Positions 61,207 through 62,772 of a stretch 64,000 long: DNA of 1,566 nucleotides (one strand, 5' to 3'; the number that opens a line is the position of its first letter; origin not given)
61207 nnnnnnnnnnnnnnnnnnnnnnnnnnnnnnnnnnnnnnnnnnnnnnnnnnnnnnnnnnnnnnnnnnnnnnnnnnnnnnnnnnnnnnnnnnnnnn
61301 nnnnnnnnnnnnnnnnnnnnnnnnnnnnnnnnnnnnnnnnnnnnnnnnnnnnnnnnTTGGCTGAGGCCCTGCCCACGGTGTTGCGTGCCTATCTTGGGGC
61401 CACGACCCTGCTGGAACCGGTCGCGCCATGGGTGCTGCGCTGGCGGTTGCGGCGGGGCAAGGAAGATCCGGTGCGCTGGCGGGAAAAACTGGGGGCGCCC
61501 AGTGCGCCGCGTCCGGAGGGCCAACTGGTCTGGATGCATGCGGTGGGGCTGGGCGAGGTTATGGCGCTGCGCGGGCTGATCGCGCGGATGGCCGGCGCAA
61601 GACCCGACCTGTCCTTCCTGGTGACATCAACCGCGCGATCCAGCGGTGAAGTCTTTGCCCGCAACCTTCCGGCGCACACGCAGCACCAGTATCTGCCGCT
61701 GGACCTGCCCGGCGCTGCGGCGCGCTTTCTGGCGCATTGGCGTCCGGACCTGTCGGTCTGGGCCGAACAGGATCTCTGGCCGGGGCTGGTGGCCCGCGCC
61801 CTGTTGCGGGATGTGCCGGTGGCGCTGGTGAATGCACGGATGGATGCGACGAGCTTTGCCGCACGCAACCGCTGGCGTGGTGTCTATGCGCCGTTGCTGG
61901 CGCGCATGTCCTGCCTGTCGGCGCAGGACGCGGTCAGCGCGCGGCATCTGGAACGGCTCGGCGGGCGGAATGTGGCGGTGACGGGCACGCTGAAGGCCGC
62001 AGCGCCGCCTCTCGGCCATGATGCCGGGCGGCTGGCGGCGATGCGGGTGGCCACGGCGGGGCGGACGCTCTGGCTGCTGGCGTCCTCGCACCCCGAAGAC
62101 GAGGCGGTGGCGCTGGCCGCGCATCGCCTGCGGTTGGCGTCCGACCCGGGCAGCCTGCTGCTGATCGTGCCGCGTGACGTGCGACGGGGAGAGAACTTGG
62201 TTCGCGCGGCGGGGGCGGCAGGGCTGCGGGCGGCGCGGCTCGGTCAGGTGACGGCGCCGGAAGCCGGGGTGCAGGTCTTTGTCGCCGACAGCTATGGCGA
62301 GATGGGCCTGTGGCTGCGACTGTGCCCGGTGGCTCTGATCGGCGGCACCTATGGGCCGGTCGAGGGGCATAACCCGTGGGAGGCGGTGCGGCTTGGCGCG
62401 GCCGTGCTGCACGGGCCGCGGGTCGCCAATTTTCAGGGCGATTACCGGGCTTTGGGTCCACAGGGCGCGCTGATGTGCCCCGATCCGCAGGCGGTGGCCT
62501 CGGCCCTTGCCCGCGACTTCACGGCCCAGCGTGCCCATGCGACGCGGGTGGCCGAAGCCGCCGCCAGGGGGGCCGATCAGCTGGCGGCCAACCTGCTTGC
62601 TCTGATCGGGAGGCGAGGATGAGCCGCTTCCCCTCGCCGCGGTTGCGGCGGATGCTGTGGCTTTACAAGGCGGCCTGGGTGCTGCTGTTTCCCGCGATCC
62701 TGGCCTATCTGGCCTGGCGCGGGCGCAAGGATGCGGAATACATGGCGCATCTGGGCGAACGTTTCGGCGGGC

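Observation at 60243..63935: Two tandem, divergent WaaA/GT30 paralogues coupled to neuC: candidate new sialyltransferase type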

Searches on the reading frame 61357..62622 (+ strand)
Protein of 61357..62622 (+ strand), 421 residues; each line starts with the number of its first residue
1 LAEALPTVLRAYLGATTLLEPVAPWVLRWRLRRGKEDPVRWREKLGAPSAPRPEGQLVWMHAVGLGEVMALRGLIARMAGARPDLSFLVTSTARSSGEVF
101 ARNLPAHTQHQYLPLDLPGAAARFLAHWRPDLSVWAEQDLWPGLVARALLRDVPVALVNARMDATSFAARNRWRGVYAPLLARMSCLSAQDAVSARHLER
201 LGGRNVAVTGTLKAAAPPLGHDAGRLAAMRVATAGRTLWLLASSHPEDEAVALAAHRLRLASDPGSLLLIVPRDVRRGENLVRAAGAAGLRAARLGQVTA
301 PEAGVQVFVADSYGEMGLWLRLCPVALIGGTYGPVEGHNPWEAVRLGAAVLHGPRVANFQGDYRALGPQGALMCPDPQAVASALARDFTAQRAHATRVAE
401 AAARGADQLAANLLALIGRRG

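Call 3: search_protein_families(library=pfam, proteins=[window:61357-62622:+], max_evalue=0.01)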
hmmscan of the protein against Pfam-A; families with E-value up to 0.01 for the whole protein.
window:61357-62622:+ (421 aa): 1 family
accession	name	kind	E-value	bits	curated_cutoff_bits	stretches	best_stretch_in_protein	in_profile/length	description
PF04413.22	Glycos_transf_N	-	3.9e-49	167.1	23.9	1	40-214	2-177/179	3-Deoxy-D-manno-octulosonic-acid transferase (kdotransferase)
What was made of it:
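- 61357..62622 (+): GT30a, the 'G-type': a WaaA-lineage glycosyltransferase with S57G, ExE changed to EQD, and H270D (E. coli WaaA numbering). Proposed Kdo transferase. PF04413 (call 3).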

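Call 7: search_protein_families(library=ncbifam, proteins=[window:61357-62622:+], max_evalue=0.001)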
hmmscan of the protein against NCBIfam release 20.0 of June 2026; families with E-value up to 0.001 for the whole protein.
window:61357-62622:+ (421 aa): 5 families
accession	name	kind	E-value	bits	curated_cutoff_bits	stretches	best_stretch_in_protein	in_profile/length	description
NF004387.0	PRK05749.1-3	equivalog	4.4e-80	269.6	617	1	7-409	8-408/440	lipid IV(A) 3-deoxy-D-manno-octulosonic acid transferase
NF004388.0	PRK05749.1-4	equivalog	2.3e-66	224.1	438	1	15-403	10-400/425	lipid IV(A) 3-deoxy-D-manno-octulosonic acid transferase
NF004386.0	PRK05749.1-2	equivalog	2.1e-64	217.9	524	1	16-402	10-406/433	lipid IV(A) 3-deoxy-D-manno-octulosonic acid transferase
NF004389.0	PRK05749.1-5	equivalog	1.2e-48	166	363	1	30-391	23-378/402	lipid IV(A) 3-deoxy-D-manno-octulosonic acid transferase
NF004385.0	PRK05749.1-1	equivalog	6.2e-46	156.9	590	1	17-362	11-358/425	lipid IV(A) 3-deoxy-D-manno-octulosonic acid transferase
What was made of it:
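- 61357..62622 (+): Best NCBIfam WaaA score is 270 against a 617 cut-off (call 7).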

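Call 9: search_solved_structures(query=window:61357-62622:+, max_evalue=0.001, show_alignments=2)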
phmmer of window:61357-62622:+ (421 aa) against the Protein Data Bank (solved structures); distinct sequences matched with E-value up to 0.001: 2.
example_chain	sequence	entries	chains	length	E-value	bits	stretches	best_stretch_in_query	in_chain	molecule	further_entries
4bfc_A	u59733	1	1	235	2.6e-12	49.7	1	236-383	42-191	3-DEOXY-D-MANNO-OCTULOSONIC-ACID TRANSFERASE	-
2xci_A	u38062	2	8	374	2.5e-06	30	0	265-357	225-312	3-DEOXY-D-MANNO-2-OCTULOSONIC ACID TRANSFERASE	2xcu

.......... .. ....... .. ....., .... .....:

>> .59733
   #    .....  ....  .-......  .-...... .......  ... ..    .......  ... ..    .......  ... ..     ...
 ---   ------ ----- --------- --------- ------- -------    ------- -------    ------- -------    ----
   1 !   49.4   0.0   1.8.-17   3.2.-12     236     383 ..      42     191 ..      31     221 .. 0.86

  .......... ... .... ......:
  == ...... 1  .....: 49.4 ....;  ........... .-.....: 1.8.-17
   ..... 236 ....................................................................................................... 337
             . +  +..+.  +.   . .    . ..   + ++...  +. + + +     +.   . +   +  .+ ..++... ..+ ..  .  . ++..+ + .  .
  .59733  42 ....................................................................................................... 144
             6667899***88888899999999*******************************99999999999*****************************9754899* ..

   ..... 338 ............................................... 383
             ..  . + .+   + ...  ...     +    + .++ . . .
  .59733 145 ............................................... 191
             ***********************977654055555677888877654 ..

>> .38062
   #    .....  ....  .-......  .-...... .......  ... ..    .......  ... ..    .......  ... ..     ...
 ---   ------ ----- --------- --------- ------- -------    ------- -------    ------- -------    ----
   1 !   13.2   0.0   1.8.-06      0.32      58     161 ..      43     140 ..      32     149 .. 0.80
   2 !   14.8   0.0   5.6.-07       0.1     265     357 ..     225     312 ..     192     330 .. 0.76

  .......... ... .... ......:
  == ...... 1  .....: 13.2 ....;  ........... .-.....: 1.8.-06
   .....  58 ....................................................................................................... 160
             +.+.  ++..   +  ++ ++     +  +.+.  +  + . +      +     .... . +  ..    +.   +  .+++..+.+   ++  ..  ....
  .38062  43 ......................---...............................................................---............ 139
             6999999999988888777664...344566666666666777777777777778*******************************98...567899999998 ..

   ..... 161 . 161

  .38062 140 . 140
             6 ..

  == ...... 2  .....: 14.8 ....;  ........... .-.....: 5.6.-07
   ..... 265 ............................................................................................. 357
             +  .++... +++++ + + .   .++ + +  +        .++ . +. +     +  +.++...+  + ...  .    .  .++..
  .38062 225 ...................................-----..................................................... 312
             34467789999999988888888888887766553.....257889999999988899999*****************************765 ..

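Call 12: find_homologous_proteins(query=window:61357-62622:+, max_evalue=1e-10)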
Query window:61357-62622:+ (421 aa): 1497 proteins with E <= 1e-10 among 8000 candidates; the best 120 are listed.
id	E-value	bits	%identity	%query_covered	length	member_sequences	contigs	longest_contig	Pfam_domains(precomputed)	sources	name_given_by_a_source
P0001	1.2e-269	912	100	100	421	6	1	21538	PF04413.23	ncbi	-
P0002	5.2e-160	551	65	97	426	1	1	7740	PF04413.23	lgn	-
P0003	2.7e-148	513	65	97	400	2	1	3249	PF04413.23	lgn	-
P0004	4.7e-142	492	63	97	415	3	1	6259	PF04413.23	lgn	-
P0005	1.2e-138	481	60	96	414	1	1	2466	PF04413.23,PF13579.13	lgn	-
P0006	2.0e-138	480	63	84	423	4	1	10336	PF04413.23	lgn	-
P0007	2.0e-137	477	59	97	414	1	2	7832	PF04413.23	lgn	-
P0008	3.0e-137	476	61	91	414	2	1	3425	PF04413.23,PF13579.13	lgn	-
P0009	1.9e-136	474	61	90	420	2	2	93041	PF04413.23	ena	-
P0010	2.3e-136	473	59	97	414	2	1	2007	PF04413.23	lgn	-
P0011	5.1e-136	472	61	91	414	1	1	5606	PF04413.23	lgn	-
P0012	6.8e-136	472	61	91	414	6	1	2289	PF04413.23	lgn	-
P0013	1.2e-135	471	57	98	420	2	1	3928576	PF04413.23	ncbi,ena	-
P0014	4.6e-135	469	59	94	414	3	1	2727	PF04413.23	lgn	-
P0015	6.8e-135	468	59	96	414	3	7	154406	PF04413.23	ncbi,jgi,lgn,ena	-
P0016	9.0e-135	468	59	97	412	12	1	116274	PF04413.23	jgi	jgi:3-deoxy-D-manno-octulosonic-acid transferase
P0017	1.3e-134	467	59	94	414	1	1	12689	PF04413.23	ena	-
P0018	5.0e-134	466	61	91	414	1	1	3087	PF04413.23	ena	-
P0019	9.6e-134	465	58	86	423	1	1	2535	PF04413.23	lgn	-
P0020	6.6e-133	462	60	91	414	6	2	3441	PF04413.23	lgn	-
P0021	1.4e-132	461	56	97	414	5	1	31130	PF04413.23,PF13579.13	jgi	jgi:3-deoxy-D-manno-octulosonic-acid transferase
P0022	2.1e-132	460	60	86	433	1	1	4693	PF04413.23,PF13579.13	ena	-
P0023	2.6e-132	460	55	96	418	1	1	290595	PF04413.23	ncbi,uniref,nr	ncbi:glycosyltransferase N-terminal domain-containing protein [Xinfangfangia sp. CPCC 101601]|uniref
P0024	4.1e-132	459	58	97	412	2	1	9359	PF04413.23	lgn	-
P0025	3.0e-131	456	56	97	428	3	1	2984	PF04413.23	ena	-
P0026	3.0e-131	456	60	91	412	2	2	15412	PF04413.23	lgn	-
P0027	3.1e-131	456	57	97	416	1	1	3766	PF04413.23,PF13579.13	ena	-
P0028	1.2e-130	454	57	97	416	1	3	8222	PF04413.23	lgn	-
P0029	1.5e-130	454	57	97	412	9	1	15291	PF04413.23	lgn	-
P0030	1.8e-130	454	57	98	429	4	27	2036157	PF04413.23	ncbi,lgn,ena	-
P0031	1.9e-130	454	58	98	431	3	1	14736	PF04413.23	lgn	-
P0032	3.4e-130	453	59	97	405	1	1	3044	PF04413.23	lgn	-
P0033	4.1e-130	453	55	97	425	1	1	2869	PF04413.23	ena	-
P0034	4.7e-130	452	59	97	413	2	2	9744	PF04413.23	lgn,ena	-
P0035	5.0e-130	452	57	92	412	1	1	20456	PF04413.23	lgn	-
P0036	8.3e-130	452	56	91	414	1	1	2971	PF04413.23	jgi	jgi:3-deoxy-D-manno-octulosonic-acid transferase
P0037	1.1e-129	451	57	97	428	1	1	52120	PF04413.23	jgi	jgi:3-deoxy-D-manno-octulosonic-acid transferase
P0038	1.2e-129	451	56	97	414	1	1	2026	PF04413.23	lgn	-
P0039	1.7e-129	451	55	94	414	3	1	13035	PF04413.23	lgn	-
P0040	1.8e-129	451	58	94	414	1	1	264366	PF04413.23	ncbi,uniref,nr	ncbi:3-deoxy-D-manno-octulosonic acid transferase [Rhodobacter sp. SGA-6-6]|uniref:3-deoxy-D-manno-o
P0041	2.3e-129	450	56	95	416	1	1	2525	PF04413.23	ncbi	-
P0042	2.6e-129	450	59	97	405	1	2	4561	PF04413.23,PF13579.13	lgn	-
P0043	3.0e-129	450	56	97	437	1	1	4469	PF04413.23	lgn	-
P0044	3.1e-129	450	57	93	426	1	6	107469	PF04413.23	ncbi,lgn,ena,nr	ncbi:MAG: 3-deoxy-D-manno-octulosonic acid transferase [Rhodobacteraceae bacterium]|nr:3-deoxy-D-man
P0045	4.0e-129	449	57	97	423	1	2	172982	PF04413.23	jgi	jgi:3-deoxy-D-manno-octulosonic-acid transferase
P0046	4.0e-129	449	58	91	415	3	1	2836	PF04413.23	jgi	jgi:3-deoxy-D-manno-octulosonic-acid transferase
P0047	4.5e-129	449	58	93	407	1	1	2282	PF04413.23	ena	-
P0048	6.2e-129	449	56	97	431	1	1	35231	PF04413.23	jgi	jgi:3-deoxy-D-manno-octulosonic-acid transferase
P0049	6.8e-129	449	57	100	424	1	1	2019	PF04413.23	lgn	-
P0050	8.0e-129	448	57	97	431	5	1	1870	PF04413.23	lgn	-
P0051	8.3e-129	448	55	97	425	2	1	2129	PF04413.23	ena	-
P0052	9.4e-129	448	55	97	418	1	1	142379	PF04413.23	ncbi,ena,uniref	ncbi:3-deoxy-D-manno-octulosonic acid transferase [Pararhodobacter sp.]|uniref:3-deoxy-D-manno-octul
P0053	9.5e-129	448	55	97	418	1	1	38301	PF04413.23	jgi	-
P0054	1.1e-128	448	56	95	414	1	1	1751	PF04413.23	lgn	-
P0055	1.1e-128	448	58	90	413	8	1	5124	PF04413.23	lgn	-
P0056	1.5e-128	448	63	85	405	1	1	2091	PF04413.23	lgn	-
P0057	2.0e-128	447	57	93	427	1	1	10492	PF04413.23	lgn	-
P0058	2.8e-128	447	55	97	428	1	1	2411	PF04413.23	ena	-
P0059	3.7e-128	446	56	97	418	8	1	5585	PF04413.23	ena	-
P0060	4.8e-128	446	57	96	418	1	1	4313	PF04413.23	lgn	-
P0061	4.8e-128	446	56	97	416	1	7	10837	PF04413.23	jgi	jgi:3-deoxy-D-manno-octulosonic-acid transferase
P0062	5.6e-128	446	56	97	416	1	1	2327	PF04413.23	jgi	jgi:3-deoxy-D-manno-octulosonic-acid transferase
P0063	6.3e-128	445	55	97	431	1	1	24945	PF04413.23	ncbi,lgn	-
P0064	6.9e-128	445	58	90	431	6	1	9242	PF04413.23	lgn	-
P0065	7.6e-128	445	56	98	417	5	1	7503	PF04413.23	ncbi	ncbi:MAG: 3-deoxy-D-manno-octulosonic acid transferase [Tabrizicola sp.]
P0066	9.6e-128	445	55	97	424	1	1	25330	PF04413.23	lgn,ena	-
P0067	1.1e-127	445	55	99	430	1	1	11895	PF04413.23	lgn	-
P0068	1.1e-127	445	56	97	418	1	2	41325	PF04413.23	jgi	-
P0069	1.2e-127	444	57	97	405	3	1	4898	PF04413.23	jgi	jgi:3-deoxy-D-manno-octulosonic-acid transferase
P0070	1.2e-127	444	56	97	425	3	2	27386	PF04413.23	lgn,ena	-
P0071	1.2e-127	444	56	97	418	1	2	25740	PF04413.23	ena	-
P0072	1.4e-127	444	56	97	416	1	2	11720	PF04413.23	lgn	-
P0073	1.8e-127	444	60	79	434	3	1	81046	PF04413.23,PF13579.13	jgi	-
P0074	2.0e-127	444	61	86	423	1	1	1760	PF04413.23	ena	-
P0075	2.1e-127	444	54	97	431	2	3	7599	PF04413.23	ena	-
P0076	2.2e-127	444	59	91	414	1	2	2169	PF04413.23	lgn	-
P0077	2.2e-127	444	55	97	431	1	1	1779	PF04413.23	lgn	-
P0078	2.3e-127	444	55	94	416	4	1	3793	PF04413.23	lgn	-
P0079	3.2e-127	443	55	97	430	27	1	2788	PF04413.23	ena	-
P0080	3.4e-127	443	56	97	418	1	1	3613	PF04413.23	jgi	jgi:3-deoxy-D-manno-octulosonic-acid transferase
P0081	3.5e-127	443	56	97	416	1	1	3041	PF04413.23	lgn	-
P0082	3.8e-127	443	56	96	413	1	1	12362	PF04413.23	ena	-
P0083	4.8e-127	443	54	93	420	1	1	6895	PF04413.23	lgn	-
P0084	4.9e-127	443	58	84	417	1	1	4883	PF04413.23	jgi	jgi:3-deoxy-D-manno-octulosonic-acid transferase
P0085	4.9e-127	442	61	84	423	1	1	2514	PF04413.23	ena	-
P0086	5.9e-127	442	56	97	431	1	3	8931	PF04413.23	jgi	jgi:3-deoxy-D-manno-octulosonic-acid transferase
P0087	5.9e-127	442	54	97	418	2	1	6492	PF04413.23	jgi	-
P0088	6.0e-127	442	55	97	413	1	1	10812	PF04413.23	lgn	-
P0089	7.0e-127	442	57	89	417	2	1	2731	PF04413.23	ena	-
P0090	7.6e-127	442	56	99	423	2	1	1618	PF04413.23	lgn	-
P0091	7.9e-127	442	57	94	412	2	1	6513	PF04413.23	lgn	-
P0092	1.0e-126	441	55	99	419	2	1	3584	PF04413.23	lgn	-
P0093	1.1e-126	441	56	97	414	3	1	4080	PF04413.23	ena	-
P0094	1.1e-126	441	56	98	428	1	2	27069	PF04413.23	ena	-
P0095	1.1e-126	441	56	97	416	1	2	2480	PF04413.23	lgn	-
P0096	1.2e-126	441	60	85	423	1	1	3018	PF04413.23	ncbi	-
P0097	1.3e-126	441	56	97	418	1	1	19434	PF04413.23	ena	-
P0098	1.3e-126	441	56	94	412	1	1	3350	PF04413.23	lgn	-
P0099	1.5e-126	441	55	97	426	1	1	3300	PF04413.23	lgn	-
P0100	1.7e-126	441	55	97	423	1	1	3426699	PF04413.23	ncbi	-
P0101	1.7e-126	441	56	97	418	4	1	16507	PF04413.23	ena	-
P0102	1.7e-126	441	56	97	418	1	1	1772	PF04413.23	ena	-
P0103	1.8e-126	441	55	94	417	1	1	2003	PF04413.23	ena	-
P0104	2.1e-126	440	57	97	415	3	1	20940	PF04413.23,PF13579.13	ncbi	ncbi:MAG: 3-deoxy-D-manno-octulosonic acid transferase [Tabrizicola sp.]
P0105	2.2e-126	440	56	97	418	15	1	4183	PF04413.23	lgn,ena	-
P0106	2.6e-126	440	54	98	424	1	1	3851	PF04413.23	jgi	jgi:3-deoxy-D-manno-octulosonic-acid transferase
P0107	3.2e-126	440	56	94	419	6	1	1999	PF04413.23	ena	-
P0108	3.2e-126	440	56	97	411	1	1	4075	PF04413.23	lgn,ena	-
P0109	3.4e-126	440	55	94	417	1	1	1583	PF04413.23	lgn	-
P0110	3.5e-126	440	55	94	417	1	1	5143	PF04413.23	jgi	-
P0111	3.8e-126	440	57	99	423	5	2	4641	PF04413.23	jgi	jgi:3-deoxy-D-manno-octulosonic-acid transferase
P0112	3.8e-126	440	55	95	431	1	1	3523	PF04413.23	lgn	-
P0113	4.2e-126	439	58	97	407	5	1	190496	PF04413.23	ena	-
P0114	4.8e-126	439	55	97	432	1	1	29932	PF04413.23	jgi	jgi:3-deoxy-D-manno-octulosonic-acid transferase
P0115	5.5e-126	439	54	97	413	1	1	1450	PF04413.23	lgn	-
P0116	6.8e-126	439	55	98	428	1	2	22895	PF04413.23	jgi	jgi:3-deoxy-D-manno-octulosonic-acid transferase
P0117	7.1e-126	439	60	89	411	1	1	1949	PF04413.23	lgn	-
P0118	7.4e-126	439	61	81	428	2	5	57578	PF04413.23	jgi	jgi:3-deoxy-D-manno-octulosonic-acid transferase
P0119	7.5e-126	439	55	97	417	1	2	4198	PF04413.23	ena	-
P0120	8.0e-126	438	56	98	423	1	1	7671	PF04413.23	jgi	jgi:3-deoxy-D-manno-octulosonic-acid transferase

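Call 13: find_encoding_contigs(protein=P0013, flank=8000, max_places=3)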
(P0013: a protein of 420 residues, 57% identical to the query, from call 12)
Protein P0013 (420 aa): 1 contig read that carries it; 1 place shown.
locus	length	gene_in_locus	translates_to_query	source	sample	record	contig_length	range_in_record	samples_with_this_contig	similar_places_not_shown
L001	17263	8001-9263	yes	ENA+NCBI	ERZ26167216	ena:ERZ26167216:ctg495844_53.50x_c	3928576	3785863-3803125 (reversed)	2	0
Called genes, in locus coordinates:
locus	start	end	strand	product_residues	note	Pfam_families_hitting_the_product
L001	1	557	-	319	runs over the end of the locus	PF00665:rve, PF13683:rve_3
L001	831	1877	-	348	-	PF05598:DUF772, PF01609:DDE_Tnp_1, PF13359:DDE_Tnp_4 (faint)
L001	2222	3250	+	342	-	PF03102:NeuB, PF08666:SAF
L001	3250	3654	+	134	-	-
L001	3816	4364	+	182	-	PF05159:Capsule_synth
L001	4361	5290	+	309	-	PF01697:Glyco_transf_92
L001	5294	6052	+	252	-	PF04230:PS_pyruv_trans (weak)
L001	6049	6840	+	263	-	-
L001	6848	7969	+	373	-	PF02350:Epimerase_2, PF13579:Glyco_trans_4_4 (faint)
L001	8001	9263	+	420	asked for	PF04413:Glycos_transf_N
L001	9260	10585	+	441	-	PF04413:Glycos_transf_N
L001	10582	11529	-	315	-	PF01408:GFO_IDH_MocA (faint), PF22725:GFO_IDH_MocA_C3 (faint)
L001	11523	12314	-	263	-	PF00106:adh_short, PF08659:KR (faint), PF01370:Epimerase (weak), PF13561:adh_short_C2, PF16363:GDP_Man_Dehyd (faint)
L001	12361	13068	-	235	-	PF02348:CTP_transf_3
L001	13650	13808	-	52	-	-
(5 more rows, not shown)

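Call 14: find_encoding_contigs(protein=P0001, flank=10000, max_places=4)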
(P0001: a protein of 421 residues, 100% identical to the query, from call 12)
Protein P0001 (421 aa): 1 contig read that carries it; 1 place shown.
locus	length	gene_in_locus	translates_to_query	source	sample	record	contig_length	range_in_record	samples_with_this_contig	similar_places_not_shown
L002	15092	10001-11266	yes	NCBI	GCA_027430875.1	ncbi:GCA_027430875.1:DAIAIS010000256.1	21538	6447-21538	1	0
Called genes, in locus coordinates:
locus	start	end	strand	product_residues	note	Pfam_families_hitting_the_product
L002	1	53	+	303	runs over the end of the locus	PF00528:BPD_transp_1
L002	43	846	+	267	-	PF00528:BPD_transp_1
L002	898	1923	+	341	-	PF01547:SBP_bac_1, PF13531:SBP_bac_11, PF13416:SBP_bac_8, PF13343:SBP_bac_6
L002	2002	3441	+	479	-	PF01425:Amidase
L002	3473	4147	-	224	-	PF13350:Y_phosphatase3 (faint), PF22741:PTP-NADK, PF22785:Tc-R-P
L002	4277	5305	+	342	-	PF03102:NeuB, PF08666:SAF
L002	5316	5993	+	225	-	PF03567:Sulfotransfer_2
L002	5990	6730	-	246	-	-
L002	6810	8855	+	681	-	PF01757:Acyl_transf_3, PF19040:SGNH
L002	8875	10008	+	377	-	PF13579:Glyco_trans_4_4 (faint), PF02350:Epimerase_2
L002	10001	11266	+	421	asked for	PF04413:Glycos_transf_N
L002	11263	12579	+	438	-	PF04413:Glycos_transf_N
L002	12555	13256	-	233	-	PF03567:Sulfotransfer_2 (faint)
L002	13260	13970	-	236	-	PF02348:CTP_transf_3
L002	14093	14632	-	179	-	PF02834:LigT_PEase, PF13563:2_5_RNA_ligase2, PF02834:LigT_PEase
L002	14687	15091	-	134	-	?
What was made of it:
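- Checked: No conventional sialyltransferase is there (call 14).
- The window's cassette has no other glycosyltransferase (calls 3, 14).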

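Call 15: find_encoding_contigs(protein=P0100, flank=8000, max_places=2)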
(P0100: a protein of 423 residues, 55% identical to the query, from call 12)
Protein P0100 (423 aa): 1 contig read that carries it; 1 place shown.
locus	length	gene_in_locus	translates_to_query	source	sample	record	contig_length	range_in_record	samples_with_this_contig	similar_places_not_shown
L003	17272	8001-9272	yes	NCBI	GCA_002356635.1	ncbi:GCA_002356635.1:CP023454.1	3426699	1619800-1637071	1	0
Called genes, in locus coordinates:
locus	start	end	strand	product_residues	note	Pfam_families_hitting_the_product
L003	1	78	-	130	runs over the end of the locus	PF01022:HTH_5, PF12802:MarR_2 (weak), PF12840:HTH_20 (weak)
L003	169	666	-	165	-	PF01613:Flavin_Reduct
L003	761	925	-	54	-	-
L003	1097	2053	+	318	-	PF01544:CorA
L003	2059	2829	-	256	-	PF03328:HpcH_HpaI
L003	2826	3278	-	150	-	PF01220:DHquinase_II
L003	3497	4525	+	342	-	PF03102:NeuB, PF08666:SAF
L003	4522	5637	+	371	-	PF05159:Capsule_synth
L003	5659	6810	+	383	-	PF05045:RgpF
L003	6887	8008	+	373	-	PF02350:Epimerase_2, PF13579:Glyco_trans_4_4 (weak)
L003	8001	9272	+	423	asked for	PF04413:Glycos_transf_N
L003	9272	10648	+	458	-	PF04413:Glycos_transf_N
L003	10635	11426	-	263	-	PF00106:adh_short, PF01370:Epimerase (weak), PF13561:adh_short_C2, PF16363:GDP_Man_Dehyd (weak)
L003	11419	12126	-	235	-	PF02348:CTP_transf_3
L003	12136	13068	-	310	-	PF01408:GFO_IDH_MocA (faint)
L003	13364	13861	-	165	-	PF04314:LpqE-like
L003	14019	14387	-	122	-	-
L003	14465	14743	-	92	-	PF06945:DUF1289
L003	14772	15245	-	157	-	PF03652:RuvX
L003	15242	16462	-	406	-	PF23914:TPR_CcmH_CycH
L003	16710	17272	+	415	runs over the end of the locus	PF01266:DAO, PF01946:Thi4 (weak)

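Call 16: find_encoding_contigs(protein=P0040, flank=8000, max_places=2)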
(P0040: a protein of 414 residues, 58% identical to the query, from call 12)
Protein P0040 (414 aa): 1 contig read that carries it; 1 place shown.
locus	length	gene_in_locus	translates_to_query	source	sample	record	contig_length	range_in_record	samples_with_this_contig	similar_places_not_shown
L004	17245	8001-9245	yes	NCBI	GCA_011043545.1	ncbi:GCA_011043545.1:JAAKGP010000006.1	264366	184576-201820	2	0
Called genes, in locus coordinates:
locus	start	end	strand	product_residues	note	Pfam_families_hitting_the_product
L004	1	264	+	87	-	PF03937:Sdh5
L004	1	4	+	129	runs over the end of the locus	PF24250:HVO_2718 (weak), PF12844:HTH_19, PF13560:HTH_31 (weak), PF01381:HTH_3, PF13413:HTH_25 (weak)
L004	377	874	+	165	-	PF22166:WHD_ArnR1 (faint), PF22381:Staph_reg_Sar_Rot, PF12802:MarR_2, PF13463:HTH_27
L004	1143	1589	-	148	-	PF06676:DUF1178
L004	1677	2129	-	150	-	PF00293:NUDIX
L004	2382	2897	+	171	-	PF00255:GSHPx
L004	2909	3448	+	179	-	PF02834:LigT_PEase, PF13563:2_5_RNA_ligase2, PF02834:LigT_PEase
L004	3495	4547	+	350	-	PF03102:NeuB, PF08666:SAF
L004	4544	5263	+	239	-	PF13578:Methyltransf_24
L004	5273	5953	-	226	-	-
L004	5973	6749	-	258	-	-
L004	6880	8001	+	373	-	PF02350:Epimerase_2, PF13579:Glyco_trans_4_4 (faint)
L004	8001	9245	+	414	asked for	PF04413:Glycos_transf_N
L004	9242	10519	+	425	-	PF04413:Glycos_transf_N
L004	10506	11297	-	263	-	PF00106:adh_short, PF08659:KR (weak), PF01370:Epimerase (weak), PF13561:adh_short_C2, PF16363:GDP_Man_Dehyd (faint)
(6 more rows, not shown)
